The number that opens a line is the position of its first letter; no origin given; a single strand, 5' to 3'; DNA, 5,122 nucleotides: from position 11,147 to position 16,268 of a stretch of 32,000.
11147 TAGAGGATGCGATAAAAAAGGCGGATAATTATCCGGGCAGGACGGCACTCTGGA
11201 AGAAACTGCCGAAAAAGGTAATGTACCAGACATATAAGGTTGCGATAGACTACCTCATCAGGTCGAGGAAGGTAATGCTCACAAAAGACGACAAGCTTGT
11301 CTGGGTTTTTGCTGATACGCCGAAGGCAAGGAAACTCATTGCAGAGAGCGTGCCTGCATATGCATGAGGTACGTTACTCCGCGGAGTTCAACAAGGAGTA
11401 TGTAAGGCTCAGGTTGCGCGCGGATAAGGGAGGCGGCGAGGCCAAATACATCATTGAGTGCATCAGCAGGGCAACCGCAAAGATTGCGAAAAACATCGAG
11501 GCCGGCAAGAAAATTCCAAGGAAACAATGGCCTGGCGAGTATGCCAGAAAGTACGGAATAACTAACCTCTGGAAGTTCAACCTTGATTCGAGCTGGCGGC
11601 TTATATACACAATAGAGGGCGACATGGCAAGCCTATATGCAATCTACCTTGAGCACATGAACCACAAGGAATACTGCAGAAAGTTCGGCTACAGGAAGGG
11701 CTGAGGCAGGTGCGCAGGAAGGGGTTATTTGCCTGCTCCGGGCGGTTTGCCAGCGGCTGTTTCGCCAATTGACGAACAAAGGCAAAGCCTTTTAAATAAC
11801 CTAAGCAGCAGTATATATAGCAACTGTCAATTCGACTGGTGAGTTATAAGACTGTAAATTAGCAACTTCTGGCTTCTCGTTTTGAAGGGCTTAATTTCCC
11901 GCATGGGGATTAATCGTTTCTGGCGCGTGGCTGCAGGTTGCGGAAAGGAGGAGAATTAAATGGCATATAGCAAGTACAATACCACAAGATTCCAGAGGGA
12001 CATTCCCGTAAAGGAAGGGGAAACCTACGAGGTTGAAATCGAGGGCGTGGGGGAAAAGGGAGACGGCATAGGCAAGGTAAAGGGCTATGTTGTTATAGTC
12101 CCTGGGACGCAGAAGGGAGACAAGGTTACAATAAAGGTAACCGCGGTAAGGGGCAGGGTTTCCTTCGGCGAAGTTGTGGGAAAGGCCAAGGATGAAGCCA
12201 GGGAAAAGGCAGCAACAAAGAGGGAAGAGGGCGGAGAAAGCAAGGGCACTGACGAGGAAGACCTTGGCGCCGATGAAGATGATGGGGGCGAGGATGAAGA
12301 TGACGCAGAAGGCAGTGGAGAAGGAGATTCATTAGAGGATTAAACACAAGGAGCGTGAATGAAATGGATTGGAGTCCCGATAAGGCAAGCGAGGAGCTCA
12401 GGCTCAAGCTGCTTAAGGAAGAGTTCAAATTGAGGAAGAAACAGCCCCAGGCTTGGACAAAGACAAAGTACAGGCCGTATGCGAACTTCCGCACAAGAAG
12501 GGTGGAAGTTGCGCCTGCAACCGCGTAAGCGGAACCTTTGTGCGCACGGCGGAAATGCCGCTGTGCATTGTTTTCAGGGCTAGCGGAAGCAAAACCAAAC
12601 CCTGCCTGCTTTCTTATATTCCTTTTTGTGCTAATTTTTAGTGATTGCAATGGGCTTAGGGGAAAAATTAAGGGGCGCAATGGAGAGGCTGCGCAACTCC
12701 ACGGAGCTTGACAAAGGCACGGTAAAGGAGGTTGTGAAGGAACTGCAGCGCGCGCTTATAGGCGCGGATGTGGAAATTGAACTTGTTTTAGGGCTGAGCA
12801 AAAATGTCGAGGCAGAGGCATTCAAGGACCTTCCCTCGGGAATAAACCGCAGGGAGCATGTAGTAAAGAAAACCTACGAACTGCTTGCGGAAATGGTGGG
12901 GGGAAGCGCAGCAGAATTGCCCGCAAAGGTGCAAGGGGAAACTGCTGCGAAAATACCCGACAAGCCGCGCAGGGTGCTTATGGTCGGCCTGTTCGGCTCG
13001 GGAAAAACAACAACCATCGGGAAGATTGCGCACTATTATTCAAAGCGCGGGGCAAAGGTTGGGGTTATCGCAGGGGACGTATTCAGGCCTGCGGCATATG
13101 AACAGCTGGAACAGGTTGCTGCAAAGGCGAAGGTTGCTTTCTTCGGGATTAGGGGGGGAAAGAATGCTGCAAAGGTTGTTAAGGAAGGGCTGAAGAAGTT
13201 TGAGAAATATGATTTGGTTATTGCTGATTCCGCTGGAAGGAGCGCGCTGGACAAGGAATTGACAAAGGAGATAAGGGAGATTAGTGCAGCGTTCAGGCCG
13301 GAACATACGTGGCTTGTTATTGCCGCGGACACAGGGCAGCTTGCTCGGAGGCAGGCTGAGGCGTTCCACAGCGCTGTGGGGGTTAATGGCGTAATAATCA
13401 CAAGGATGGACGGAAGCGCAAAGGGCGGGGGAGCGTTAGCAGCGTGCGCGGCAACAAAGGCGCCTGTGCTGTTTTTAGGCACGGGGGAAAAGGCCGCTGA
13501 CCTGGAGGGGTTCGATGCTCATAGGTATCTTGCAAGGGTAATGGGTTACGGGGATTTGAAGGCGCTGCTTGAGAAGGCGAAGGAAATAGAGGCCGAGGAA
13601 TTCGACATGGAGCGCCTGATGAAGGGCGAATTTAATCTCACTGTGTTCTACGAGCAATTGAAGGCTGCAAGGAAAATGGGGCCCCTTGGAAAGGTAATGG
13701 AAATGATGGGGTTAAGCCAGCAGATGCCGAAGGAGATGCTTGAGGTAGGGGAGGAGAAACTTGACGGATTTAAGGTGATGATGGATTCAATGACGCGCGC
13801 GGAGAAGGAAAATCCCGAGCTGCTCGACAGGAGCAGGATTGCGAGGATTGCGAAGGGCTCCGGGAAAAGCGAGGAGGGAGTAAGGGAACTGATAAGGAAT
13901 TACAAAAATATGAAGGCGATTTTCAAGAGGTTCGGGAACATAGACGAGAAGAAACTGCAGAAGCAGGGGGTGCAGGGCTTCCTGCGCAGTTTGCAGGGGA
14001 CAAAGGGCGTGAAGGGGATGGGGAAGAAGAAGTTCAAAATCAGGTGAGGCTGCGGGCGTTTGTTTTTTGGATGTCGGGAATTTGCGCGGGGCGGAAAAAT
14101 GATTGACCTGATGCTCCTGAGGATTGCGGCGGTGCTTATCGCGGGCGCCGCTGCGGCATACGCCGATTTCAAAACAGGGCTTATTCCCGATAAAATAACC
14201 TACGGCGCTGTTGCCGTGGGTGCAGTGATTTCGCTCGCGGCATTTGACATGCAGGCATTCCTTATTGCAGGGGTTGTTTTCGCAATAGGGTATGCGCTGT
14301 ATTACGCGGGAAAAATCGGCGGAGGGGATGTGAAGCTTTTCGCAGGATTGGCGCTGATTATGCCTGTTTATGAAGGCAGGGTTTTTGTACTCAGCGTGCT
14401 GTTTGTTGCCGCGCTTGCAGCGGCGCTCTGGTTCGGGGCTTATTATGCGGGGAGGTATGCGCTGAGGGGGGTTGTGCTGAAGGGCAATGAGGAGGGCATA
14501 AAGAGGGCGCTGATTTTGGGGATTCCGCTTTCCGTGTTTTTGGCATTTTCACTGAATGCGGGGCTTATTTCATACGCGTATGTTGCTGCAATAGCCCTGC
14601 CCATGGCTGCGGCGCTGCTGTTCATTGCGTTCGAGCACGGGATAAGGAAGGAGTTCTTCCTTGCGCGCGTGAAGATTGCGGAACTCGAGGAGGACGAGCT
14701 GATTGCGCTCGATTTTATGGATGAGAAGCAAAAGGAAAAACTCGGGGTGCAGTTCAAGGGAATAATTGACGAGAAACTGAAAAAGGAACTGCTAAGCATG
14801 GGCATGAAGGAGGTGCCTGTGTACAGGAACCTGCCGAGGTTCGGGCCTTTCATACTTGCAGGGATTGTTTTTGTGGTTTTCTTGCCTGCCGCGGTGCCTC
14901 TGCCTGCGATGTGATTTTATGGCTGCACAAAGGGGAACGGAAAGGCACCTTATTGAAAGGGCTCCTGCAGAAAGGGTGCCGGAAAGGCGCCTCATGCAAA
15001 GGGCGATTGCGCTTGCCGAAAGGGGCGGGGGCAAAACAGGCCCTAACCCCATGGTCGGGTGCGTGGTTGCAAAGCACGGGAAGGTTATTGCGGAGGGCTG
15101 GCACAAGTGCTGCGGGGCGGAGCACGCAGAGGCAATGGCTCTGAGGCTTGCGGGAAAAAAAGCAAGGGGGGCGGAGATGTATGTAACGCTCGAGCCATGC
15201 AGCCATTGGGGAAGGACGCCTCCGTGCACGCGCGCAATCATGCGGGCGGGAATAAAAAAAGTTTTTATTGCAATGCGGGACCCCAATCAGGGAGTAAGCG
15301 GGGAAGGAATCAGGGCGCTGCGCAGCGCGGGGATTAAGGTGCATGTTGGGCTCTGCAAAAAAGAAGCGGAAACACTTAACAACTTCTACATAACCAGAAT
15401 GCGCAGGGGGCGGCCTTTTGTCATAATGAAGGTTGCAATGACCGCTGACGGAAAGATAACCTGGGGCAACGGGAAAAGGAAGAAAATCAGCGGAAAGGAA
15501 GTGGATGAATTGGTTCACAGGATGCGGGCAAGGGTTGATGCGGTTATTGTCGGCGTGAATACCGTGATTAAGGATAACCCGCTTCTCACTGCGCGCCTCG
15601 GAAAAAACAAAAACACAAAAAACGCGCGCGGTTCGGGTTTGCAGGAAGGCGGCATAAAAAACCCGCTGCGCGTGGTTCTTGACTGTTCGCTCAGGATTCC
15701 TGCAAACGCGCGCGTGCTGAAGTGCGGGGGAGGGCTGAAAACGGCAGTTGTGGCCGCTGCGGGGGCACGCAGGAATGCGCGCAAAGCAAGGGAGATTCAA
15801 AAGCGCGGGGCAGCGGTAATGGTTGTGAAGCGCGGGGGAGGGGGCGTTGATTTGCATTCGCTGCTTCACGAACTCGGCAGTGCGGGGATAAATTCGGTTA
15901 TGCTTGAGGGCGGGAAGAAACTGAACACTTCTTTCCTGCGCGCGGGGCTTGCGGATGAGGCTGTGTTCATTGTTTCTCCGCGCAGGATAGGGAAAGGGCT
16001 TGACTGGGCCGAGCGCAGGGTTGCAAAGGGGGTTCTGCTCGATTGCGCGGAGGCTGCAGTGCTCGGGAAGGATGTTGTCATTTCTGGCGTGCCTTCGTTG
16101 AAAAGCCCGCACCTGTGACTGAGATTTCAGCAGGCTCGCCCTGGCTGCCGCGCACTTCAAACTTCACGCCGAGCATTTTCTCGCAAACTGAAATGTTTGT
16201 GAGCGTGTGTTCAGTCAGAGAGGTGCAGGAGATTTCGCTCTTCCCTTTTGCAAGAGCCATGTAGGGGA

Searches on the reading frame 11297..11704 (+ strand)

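Call 80: search_protein_families(library=pfam, proteins=[window:11297-11704:+], max_evalue=0.001)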
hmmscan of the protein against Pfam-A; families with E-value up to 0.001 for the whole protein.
window:11297-11704:+ (135 aa): 1 family
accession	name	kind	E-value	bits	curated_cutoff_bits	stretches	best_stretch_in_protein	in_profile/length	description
PF05016.21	ParE_toxin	-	0.00036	21.5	23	1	25-109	1-74/89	ParE toxin of type II toxin-antitoxin system, parDE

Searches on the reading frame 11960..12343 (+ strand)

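Call 80: search_protein_families(library=pfam, proteins=[window:11960-12343:+], max_evalue=0.001)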
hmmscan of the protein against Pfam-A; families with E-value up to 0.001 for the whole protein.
window:11960-12343:+ (127 aa): 1 family
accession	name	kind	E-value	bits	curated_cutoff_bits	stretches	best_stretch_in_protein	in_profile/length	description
PF01938.26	TRAM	-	7.3e-16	58.2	21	1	16-73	1-61/61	TRAM domain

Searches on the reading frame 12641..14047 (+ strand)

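Call 80: search_protein_families(library=pfam, proteins=[window:12641-14047:+], max_evalue=0.001)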
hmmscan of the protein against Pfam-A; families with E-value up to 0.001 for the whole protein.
window:12641-14047:+ (468 aa): 5 families
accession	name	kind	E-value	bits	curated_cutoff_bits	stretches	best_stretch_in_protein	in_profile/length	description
PF00448.28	SRP54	-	2.6e-64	216.9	22.7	1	110-301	2-195/196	SRP54-type protein, GTPase domain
PF02978.25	SRP_SPB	-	1.4e-25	89.9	27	1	330-427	1-90/91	Signal peptide binding domain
PF02881.24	SRP54_N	-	2.8e-11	43.9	22.4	1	6-76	1-69/75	SRP54-type protein, helical bundle domain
PF03308.22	MeaB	-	7.9e-05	22.2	23.1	0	110-146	34-70/273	Methylmalonyl Co-A mutase-associated GTPase MeaB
PF06414.18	Zeta_toxin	-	0.00027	20.9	22.3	1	106-192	13-98/199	Zeta toxin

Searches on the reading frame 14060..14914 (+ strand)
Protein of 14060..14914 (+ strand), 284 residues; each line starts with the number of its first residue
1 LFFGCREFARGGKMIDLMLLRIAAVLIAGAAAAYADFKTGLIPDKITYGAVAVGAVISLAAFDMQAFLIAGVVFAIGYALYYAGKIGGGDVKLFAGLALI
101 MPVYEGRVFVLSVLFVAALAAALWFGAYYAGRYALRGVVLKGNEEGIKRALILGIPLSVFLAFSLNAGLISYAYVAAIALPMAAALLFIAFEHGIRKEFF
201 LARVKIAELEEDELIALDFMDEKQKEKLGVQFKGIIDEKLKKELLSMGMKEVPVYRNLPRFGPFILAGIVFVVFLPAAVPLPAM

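Call 80: search_protein_families(library=pfam, proteins=[window:14060-14914:+], max_evalue=0.001)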
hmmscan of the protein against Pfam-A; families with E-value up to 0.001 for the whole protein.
window:14060-14914:+ (284 aa): 1 family
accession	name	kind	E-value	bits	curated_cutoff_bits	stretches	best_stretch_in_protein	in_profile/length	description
PF01478.23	Peptidase_A24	-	1.7e-12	48.1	26.5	1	26-122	4-100/104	Type IV leader peptidase family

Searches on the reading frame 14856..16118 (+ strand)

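Call 80: search_protein_families(library=pfam, proteins=[window:14856-16118:+], max_evalue=0.001)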
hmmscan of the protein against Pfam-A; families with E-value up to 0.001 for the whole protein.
window:14856-16118:+ (420 aa): 4 families
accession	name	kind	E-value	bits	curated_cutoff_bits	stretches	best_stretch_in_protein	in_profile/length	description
PF01872.23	RibD_C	-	3.3e-41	141.7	24.1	1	187-408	1-196/197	RibD C-terminal domain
PF00383.29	dCMP_cyt_deam_1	-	4.4e-19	68.7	25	1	44-140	5-102/102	Cytidine and deoxycytidylate deaminase zinc-binding region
PF14437.12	MafB19-deam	-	2.1e-12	47.5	27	1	47-156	7-117/142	MafB19-like deaminase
PF18785.7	Inv-AAD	-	3.2e-06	27.5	26.5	1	98-164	46-116/129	Invertebrate-AID/APOBEC-deaminase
